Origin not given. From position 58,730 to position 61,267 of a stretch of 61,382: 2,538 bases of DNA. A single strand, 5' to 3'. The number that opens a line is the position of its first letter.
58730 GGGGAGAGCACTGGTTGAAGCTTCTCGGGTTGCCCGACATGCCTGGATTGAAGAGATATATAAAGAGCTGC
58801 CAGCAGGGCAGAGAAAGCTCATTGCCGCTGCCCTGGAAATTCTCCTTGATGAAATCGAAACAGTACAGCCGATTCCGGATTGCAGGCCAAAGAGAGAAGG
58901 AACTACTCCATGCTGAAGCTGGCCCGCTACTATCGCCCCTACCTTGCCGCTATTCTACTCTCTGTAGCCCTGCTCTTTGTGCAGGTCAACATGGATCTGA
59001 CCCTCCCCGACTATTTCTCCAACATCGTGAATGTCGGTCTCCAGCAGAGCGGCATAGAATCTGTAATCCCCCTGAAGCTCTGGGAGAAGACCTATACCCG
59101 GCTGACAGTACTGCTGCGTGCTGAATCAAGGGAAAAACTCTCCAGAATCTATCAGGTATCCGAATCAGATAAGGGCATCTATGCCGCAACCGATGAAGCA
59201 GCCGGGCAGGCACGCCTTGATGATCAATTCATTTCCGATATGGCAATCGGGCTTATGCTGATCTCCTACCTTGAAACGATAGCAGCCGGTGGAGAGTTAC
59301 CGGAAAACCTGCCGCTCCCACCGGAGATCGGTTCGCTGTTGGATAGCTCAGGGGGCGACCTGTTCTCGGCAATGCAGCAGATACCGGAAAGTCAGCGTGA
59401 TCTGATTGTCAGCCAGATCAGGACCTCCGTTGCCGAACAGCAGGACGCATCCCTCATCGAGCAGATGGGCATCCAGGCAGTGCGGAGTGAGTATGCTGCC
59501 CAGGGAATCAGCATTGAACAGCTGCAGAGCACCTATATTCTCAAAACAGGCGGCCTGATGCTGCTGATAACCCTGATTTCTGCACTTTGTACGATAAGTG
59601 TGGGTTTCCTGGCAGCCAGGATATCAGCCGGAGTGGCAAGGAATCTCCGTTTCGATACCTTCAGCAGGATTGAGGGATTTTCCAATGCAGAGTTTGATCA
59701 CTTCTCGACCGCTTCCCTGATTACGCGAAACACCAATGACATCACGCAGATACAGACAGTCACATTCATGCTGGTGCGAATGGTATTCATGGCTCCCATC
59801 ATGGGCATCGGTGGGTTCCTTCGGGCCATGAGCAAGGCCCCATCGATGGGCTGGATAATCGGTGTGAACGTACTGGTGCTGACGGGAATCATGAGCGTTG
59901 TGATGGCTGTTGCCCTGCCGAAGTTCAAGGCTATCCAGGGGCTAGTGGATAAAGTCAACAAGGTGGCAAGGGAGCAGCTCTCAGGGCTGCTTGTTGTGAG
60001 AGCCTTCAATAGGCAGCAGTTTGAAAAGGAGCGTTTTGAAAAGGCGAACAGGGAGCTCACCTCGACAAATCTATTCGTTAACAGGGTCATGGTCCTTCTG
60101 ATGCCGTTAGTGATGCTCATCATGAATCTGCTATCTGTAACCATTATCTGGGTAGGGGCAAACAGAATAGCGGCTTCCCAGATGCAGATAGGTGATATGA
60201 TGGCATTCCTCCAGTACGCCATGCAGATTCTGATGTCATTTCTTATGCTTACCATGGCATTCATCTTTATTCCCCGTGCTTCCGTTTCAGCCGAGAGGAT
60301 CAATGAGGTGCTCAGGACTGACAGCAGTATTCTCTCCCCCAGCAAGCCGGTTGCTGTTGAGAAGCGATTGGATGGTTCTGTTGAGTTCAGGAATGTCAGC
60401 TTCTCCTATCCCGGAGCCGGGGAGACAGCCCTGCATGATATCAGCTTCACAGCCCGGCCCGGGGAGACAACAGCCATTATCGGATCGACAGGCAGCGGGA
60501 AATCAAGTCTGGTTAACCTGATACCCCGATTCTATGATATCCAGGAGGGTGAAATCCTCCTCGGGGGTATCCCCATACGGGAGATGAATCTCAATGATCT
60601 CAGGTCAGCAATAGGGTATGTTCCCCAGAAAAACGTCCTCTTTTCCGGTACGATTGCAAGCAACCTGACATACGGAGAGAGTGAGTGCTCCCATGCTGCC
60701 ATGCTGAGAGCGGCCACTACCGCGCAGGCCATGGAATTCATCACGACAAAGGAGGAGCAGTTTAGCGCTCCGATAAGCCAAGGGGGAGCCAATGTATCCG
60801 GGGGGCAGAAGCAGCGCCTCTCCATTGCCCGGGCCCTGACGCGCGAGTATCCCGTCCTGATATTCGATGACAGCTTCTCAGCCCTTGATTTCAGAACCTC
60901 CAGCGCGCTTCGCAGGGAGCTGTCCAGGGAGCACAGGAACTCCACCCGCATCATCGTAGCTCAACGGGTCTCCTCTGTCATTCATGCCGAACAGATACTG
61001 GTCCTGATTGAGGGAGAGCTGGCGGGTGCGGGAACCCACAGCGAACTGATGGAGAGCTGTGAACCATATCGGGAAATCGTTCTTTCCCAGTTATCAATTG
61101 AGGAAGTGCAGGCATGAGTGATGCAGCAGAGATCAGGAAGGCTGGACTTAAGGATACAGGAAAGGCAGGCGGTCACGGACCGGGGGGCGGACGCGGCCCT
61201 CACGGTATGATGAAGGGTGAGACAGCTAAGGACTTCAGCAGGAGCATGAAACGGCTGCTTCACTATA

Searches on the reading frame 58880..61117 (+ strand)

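Call 72: search_protein_families(library=pfam, proteins=[window:58880-61117:+], max_evalue=0.000001)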
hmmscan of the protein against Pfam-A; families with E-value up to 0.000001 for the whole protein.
window:58880-61117:+ (745 aa): 2 families
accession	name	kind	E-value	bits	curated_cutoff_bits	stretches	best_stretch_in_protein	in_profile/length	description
PF00664.28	ABC_membrane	-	9.7e-31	107.9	28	1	220-453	40-273/274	ABC transporter transmembrane region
PF00005.33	ABC_tran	-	1.9e-28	100.2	25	1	518-666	1-136/137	ABC transporter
